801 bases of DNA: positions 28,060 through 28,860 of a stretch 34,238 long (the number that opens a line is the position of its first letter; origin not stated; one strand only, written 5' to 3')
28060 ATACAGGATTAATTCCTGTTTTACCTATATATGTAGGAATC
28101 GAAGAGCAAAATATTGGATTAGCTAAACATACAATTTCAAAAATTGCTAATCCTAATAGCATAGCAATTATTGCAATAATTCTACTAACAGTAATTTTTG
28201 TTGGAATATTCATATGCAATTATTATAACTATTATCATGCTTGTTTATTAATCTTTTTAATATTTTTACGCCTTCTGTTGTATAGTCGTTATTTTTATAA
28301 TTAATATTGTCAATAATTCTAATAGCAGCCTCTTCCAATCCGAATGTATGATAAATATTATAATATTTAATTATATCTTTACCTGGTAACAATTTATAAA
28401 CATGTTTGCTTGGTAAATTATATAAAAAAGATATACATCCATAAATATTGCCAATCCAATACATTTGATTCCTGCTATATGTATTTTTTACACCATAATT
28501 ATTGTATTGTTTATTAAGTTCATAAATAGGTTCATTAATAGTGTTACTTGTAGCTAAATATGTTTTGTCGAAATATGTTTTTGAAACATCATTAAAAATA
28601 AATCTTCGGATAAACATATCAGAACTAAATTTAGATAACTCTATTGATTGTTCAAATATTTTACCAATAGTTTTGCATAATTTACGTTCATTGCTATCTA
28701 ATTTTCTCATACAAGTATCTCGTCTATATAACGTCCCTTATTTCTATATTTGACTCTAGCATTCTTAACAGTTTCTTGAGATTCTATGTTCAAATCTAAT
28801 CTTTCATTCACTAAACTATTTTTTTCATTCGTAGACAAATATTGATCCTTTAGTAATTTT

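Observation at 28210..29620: XRE-HTH fused to a PARP-like (H-Y-Q) DUF3990-type domain, plus a DUF3791-like partner, translationally coupled to pgsA-cinA-recA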

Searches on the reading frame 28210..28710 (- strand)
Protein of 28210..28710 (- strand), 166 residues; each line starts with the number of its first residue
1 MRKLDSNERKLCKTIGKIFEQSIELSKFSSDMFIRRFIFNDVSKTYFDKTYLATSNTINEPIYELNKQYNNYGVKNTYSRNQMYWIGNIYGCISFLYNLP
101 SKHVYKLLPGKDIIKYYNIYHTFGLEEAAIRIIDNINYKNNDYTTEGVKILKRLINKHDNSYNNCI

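Call 3: search_protein_families(library=pfam, proteins=[window:28210-28710:-], max_evalue=0.1)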
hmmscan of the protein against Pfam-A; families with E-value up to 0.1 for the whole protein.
window:28210-28710:- (166 aa): 1 family
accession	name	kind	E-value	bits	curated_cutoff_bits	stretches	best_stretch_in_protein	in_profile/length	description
PF12668.12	DUF3791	-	0.0082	16.6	25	1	97-135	14-56/60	Protein of unknown function (DUF3791)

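Call 13: find_homologous_proteins(query=window:28210-28710:-, max_evalue=0.001)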
Query window:28210-28710:- (166 aa): 11 proteins with E <= 0.001 among 41 candidates.
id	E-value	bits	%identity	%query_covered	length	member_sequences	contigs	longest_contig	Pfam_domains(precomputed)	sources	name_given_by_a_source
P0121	2.9e-105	367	100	100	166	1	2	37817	-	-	-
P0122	3.5e-51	192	56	93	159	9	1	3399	-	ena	-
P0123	1.5e-49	186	58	92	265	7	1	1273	-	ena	-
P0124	1.9e-48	183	57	91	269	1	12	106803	-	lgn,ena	-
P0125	1.9e-46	176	54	93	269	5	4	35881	-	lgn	-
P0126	1.7e-45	173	54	96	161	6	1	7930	-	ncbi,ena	-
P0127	1.0e-44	171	57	93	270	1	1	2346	-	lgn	-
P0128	3.6e-44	169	55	93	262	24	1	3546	-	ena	-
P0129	7.9e-43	164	53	93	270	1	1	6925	-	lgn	-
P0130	2.4e-42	163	53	94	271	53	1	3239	-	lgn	-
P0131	2.6e-39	153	52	97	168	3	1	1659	-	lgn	-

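Call 16: search_protein_families(library=pfam, proteins=[P0124, P0125, P0129, P0130, P0126], max_evalue=0.1)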
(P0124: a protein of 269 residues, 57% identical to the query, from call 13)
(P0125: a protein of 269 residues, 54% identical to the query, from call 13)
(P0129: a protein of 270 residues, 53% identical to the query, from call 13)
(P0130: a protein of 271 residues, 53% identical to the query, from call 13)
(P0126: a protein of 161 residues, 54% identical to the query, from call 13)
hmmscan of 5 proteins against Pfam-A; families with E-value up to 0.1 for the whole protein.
P0124 (269 aa): 1 family
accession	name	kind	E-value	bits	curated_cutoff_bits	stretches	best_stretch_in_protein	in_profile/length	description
PF12668.12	DUF3791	-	0.0044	17.4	25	1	97-133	14-54/60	Protein of unknown function (DUF3791)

P0125 (269 aa): 1 family
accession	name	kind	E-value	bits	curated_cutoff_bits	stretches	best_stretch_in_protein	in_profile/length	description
PF12668.12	DUF3791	-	0.042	14.3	25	0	98-134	15-55/60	Protein of unknown function (DUF3791)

P0129 (270 aa): 2 families
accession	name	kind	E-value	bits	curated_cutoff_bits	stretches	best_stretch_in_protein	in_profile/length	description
PF00719.24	Pyrophosphatase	-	0.002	18.4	23.5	1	182-254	28-103/153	Inorganic pyrophosphatase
PF12668.12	DUF3791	-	0.057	13.9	25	0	99-134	16-55/60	Protein of unknown function (DUF3791)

P0130 (271 aa): 2 families
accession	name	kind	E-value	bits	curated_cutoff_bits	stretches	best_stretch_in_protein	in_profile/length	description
PF24637.1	RRM_DEAH11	-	0.028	15.2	27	0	221-259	30-68/81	DEAH11 RRM domain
PF12668.12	DUF3791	-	0.033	14.6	25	1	97-129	14-50/60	Protein of unknown function (DUF3791)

P0126 (161 aa): 3 families
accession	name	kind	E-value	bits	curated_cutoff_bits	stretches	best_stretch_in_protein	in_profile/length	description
PF08285.16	DPM3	-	0.038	14.6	25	1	117-149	58-90/90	Dolichol-phosphate mannosyltransferase subunit 3 (DPM3)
PF24990.1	PAS_13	-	0.055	14.2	27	1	67-142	35-75/143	ERT1/acuK family PAS domain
PF12668.12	DUF3791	-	0.088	13.3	25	0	98-134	15-55/60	Protein of unknown function (DUF3791)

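Call 34: search_protein_families(library=padloc, proteins=[window:28210-28710:-, P0124], max_evalue=0.1)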
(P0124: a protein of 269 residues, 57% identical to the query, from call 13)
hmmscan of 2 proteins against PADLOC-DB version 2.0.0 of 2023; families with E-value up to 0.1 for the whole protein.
window:28210-28710:- (166 aa): 1 family
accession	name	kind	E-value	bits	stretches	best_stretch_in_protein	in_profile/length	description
PDLC04642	PDC-M42B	-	1.7e-07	29.6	1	12-131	13-134/138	-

P0124 (269 aa): 1 family
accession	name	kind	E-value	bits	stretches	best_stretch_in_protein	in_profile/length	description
PDLC04642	PDC-M42B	-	7e-05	21.1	1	13-132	14-135/138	-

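Call 35: search_protein_families(library=ncbifam, proteins=[window:28210-28710:-, P0124], max_evalue=0.1)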
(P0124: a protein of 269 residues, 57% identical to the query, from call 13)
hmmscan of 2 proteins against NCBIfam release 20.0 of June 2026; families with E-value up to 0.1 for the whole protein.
window:28210-28710:- (166 aa): 0 families

P0124 (269 aa): 0 families

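Call 36: search_protein_families(library=phrogs, proteins=[window:28210-28710:-, P0124], max_evalue=0.01)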
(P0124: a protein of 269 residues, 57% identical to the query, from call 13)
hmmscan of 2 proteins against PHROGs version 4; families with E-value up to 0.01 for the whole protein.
window:28210-28710:- (166 aa): 0 families

P0124 (269 aa): 0 families

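Call 45: find_homologous_proteins(query=A3, max_evalue=0.001)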
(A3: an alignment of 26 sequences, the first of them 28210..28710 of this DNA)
Query A3 (26 sequences) (166 aa, profile of the alignment): 1360 proteins with E <= 0.001 among 2142 candidates; the best 120 are listed.
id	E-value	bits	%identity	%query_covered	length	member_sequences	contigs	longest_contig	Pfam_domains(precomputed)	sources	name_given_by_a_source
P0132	4.6e-69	249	33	97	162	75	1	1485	-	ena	-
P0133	1.7e-68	247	35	96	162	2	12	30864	-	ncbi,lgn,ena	ncbi:hypothetical protein AALA24_11845 [Anaerovoracaceae bacterium 42-11]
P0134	1.8e-68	247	35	96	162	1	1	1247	-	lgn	-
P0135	2.3e-68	247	34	96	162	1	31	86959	-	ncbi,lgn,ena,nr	ncbi:MAG: antitoxin [Emergencia sp.]|nr:antitoxin [Emergencia sp.]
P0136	2.5e-68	247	34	96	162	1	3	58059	-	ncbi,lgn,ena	-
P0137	2.8e-68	247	33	98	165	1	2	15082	-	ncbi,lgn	-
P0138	2.8e-68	247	34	95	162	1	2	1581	-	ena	-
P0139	3.6e-68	246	34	96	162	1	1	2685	-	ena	-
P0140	3.7e-68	246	32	94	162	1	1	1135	-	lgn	-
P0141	4.0e-68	246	31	97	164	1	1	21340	-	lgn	-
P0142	4.7e-68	246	28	95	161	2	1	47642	-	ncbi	-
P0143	5.0e-68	246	31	97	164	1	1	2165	-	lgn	-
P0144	7.3e-68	245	31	95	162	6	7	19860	-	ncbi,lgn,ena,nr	ncbi:MAG: antitoxin [Clostridia bacterium]|nr:antitoxin [Clostridia bacterium]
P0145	9.4e-68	245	35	96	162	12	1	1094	-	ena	-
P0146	9.4e-68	245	32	93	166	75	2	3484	-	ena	-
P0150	1.2e-67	245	34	97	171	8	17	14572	-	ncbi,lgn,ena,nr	ncbi:MAG: antitoxin [Oscillospiraceae bacterium]|nr:antitoxin [Oscillospiraceae bacterium] MBP352070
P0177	5.5e-67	242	32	94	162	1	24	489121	-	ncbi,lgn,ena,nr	ncbi:antitoxin [[Clostridium] innocuum]|nr:antitoxin [[Clostridium] innocuum]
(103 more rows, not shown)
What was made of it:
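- NCBI labels partner homologs 'antitoxin' (call 45).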

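Call 46: search_protein_families(library=ncbifam, proteins=[P0177, P0135, P0144, P0150], max_evalue=1)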
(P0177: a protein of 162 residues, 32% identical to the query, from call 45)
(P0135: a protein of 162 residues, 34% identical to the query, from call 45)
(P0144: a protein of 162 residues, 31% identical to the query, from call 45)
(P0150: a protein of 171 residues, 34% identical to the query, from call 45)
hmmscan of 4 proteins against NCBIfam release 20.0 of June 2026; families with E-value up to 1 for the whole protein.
P0177 (162 aa): 0 families

P0135 (162 aa): 1 family
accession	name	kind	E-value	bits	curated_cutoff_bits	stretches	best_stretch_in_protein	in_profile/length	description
NF002160.0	PRK00984.2-5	equivalog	0.0043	16.2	428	1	78-160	262-344/395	tRNA pseudouridine(13) synthase TruD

P0144 (162 aa): 0 families

P0150 (171 aa): 1 family
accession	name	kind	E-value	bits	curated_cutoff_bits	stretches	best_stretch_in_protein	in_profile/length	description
NF002160.0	PRK00984.2-5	equivalog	0.01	14.9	428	1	96-162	279-346/395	tRNA pseudouridine(13) synthase TruD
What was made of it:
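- Tried and rejected: No model explains NCBI's 'antitoxin' label (calls 35, 46).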

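Call 47: search_solved_structures(query=A3, max_evalue=10, show_alignments=2)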
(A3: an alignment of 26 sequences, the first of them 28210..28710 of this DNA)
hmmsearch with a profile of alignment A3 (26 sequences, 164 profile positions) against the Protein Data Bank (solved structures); distinct sequences matched with E-value up to 10: 6.
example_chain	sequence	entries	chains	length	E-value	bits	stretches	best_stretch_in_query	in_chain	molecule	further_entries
3qg6_B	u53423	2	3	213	0.48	13.3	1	77-128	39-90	AP4-24H11 Heavy Chain | AP4-24H11 Antibody Heavy Chain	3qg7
9kjb_A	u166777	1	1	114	0.57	13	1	9-41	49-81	AcrIE7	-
9la6_A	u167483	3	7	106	0.67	12.8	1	9-41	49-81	Hypothetical antiviral protein | Anti-CRISPR AcrIE7 | AcrIE7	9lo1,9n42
9n3x_A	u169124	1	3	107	0.68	12.8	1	9-41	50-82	AcrIE7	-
9l2q_A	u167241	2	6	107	0.68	12.8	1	9-41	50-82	H2C2 | Anti-CRISPR protein, AcrIE7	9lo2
6nu2_AC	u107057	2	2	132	1.2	12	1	30-108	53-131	28S ribosomal protein S24, mitochondrial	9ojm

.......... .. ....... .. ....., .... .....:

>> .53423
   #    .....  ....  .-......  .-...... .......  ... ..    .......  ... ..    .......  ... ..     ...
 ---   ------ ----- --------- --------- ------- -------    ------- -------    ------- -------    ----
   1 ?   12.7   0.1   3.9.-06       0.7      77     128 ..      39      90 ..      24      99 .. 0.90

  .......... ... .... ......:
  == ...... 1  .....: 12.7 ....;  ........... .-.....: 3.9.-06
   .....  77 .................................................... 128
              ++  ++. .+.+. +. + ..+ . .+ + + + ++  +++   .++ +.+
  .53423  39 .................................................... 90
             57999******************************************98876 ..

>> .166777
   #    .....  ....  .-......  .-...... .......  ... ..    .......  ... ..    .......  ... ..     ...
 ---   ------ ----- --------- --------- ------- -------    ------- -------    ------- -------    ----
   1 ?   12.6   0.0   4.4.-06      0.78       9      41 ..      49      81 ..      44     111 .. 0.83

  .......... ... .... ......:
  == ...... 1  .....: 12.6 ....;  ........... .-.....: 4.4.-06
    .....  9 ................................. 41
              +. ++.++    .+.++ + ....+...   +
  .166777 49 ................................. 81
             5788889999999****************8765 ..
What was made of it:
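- Tried and rejected: A profile search of PDB sequences found nothing meaningful (call 47).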

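Call 48: list_cluster_members(proteins=[P0177, P0135, P0036, P0051])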
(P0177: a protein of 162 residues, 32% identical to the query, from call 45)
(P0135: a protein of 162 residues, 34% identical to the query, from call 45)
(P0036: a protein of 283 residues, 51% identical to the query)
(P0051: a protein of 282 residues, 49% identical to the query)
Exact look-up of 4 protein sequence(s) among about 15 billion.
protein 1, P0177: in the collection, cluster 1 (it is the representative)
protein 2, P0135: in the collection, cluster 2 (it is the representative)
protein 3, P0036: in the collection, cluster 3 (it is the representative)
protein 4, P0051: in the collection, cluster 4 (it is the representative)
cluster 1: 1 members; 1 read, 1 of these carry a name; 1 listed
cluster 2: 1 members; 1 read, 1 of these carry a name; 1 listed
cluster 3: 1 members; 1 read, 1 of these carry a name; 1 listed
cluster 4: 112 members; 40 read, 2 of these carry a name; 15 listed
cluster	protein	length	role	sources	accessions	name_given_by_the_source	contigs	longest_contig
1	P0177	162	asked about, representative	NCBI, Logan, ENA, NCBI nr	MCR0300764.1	antitoxin [[Clostridium] innocuum]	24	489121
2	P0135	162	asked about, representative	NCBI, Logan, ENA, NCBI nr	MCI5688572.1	MAG: antitoxin [Emergencia sp.] | antitoxin [Emergencia sp.]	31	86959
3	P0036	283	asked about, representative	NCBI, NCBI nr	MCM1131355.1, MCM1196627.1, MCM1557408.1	MAG: DUF3990 domain-containing protein [Roseburia sp.] | DUF3990 domain-containing protein [Anaeroplasma bactoclasticum]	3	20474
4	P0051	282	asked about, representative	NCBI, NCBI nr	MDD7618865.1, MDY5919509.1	MAG: DUF3990 domain-containing protein [Bacillales bacterium] | DUF3990 domain-containing protein [Bacillales bacterium]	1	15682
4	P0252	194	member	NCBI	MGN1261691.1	MAG: DUF3990 domain-containing protein, partial [Candidatus Enteromonas sp.]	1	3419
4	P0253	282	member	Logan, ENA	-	-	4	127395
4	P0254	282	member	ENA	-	-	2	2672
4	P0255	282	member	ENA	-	-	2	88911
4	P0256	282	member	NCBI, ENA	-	-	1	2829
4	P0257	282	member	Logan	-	-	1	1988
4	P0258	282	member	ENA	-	-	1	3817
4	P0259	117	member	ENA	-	-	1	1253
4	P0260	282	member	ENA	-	-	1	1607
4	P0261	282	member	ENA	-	-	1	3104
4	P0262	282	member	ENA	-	-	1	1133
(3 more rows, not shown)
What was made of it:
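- NCBI labels some partner homologs 'antitoxin' (calls 45, 48).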

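Call 57: predict_structure(alignment_id=A2)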
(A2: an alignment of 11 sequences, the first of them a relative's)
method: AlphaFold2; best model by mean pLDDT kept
length: 166 residues; sequences in the alignment: 11
mean_pLDDT: 82.3   pTM: 0.75
mean pLDDT of the five models: 82.3, 82.3, 80.7, 78.4, 65.1
residues with pLDDT >= 90: 47; 70-90: 95; 50-70: 20; < 50: 4
segments of 3 or more residues with pLDDT < 50: 163-166
pLDDT, mean of each block of 10 residues (from residue 1): 88 93 82 88 87 78 80 74 93 92 89 81 86 85 72 70 45
secondary structure, 60 per line:
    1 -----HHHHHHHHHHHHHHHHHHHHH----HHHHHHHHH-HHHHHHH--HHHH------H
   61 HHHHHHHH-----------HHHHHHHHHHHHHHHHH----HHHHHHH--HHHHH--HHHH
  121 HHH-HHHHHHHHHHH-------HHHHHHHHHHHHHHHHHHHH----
elements in order: H6-26 H31-39 H41-47 H50-53 H60-68 H80-96 H101-107 H110-114 H117-123 H125-135 H143-162
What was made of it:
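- On DarTG: The partner is all-helical (call 57).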

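Call 59: search_protein_families(library=pfam, alignment_id=A3, max_evalue=0.1)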
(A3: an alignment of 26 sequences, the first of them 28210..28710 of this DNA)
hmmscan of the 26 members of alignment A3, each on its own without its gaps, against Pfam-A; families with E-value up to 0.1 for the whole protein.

A. member 1, window:28210-28710:- (166 aa): 1 family
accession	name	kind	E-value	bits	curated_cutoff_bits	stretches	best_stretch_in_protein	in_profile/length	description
PF12668.12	DUF3791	-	0.0082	16.6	25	1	97-135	14-56/60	Protein of unknown function (DUF3791)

B. families by the number of members that match (of 26 scanned): 10 families
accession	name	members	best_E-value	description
PF12668.12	DUF3791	7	0.0032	Protein of unknown function (DUF3791)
PF18865.6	AbiJ_NTD5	2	0.03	AbiJ N-terminal domain 5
PF04945.19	YHS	1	0.034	YHS domain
PF08285.16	DPM3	1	0.038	Dolichol-phosphate mannosyltransferase subunit 3 (DPM3)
PF23763.2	Beta-barrel_GLAA-B_I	1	0.05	GLAA-B beta-barrel domain I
PF17319.7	DUF5362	1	0.054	Family of unknown function (DUF5362)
PF24990.1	PAS_13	1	0.055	ERT1/acuK family PAS domain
PF05168.19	HEPN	1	0.06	HEPN domain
PF02597.26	ThiS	1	0.096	ThiS family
PF14136.11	DUF4303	1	0.096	Domain of unknown function (DUF4303)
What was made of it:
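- On Pfam DUF3791 (PF12668), for the partner: Only 7 of 26 partner homologs give weak hits, with best E 0.003 (call 59).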

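Call 60: fold_search(model_id=the predicted structure, library=pdb)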
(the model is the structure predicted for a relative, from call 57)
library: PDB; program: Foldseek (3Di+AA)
matches with E <= 10: 23; with E <= 0.001: 0
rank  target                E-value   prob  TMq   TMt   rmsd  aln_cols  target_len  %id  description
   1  4yxx                  9.2e-01  0.08  0.18  0.16  14.1       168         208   12  Computationally designed left-handed alpha/alpha toroid with 6 repeats (released 2015-12-16)
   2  4eru_A                1.6e+00  0.05  0.16  0.16  17.9       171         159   10  Crystal Structure of Putative Cytoplasmic Protein, YciF Bacterial Stress Response Protein from Salmonella enterica (released 2012-06-06)
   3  4u3g_A                3.0e+00  0.04  0.16  0.17  17.0       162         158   14  Crystal structure of Escherichia coli bacterioferritin mutant D132F (released 2014-12-24)
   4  7xge_G                3.6e+00  0.03  0.17  0.17  19.1       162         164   12  Crystal structure of MCL-1 in complex with computationally designed inhibitor protein (released 2022-07-20)
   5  4yxz                  4.0e+00  0.03  0.19  0.14  12.6       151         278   12  Computationally designed left-handed alpha/alpha toroid with 9 repeats (released 2015-12-16)
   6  4am2_A                4.4e+00  0.02  0.16  0.16  18.6       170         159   15  Bacterioferritin from Blastochloris viridis (released 2012-10-31)
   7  3e1q_A                4.7e+00  0.03  0.16  0.17  16.7       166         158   12  Crystal structure of W133F variant E. coli Bacterioferritn with iron. (released 2009-08-18)
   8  3d3b_A                5.2e+00  0.06  0.25  0.29   9.8       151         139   12  Structural and functional analysis of the E. coli NusB-S10 transcription antitermination complex. (released 2009-01-13)
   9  4b3w_A                6.7e+00  0.02  0.17  0.18  17.7       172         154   13  Crystal structure of human cytoglobin H(E7)Q mutant (released 2013-01-23)
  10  9nhr_H                6.7e+00  0.02  0.17  0.18  16.8       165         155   10  Crystal structure of structure of WT BfrB from Pseudomonas aeruginosa in complex with a protein-protein interaction in (released 2025-06-18)
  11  4yxy_A                7.4e+00  0.04  0.19  0.28   7.5        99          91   14  Computationally designed left-handed alpha/alpha toroid with 9 repeats; two linked rings of 12 repeats each structure (released 2015-12-16)
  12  9grx_7                7.4e+00  0.02  0.17  0.19  14.9       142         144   10  NDH-PSI-LHCI supercomplex from S. oleracea (released 2025-02-12)
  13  3is7_A                7.4e+00  0.02  0.15  0.16  16.5       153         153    8  Structure of mineralized Bfrb from Pseudomonas aeruginosa to 2.1A Resolution (released 2010-02-02)
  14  5azt_A                8.6e+00  0.03  0.23  0.17  14.7       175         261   10  Ternary complex of hPPARalpha ligand binding domain, 17-oxoDHA and a SRC1 peptide (released 2016-07-06)
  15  3ise_W                8.6e+00  0.01  0.16  0.16  17.1       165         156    8  Structure of mineralized Bfrb (double soak) from Pseudomonas aeruginosa to 2.8A Resolution (released 2010-02-02)
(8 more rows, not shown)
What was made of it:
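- Closest known: Xre-RES / MbcTA-type toxin-antitoxin systems. Different: The partner has a different fold that matches nothing in the PDB (call 60).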
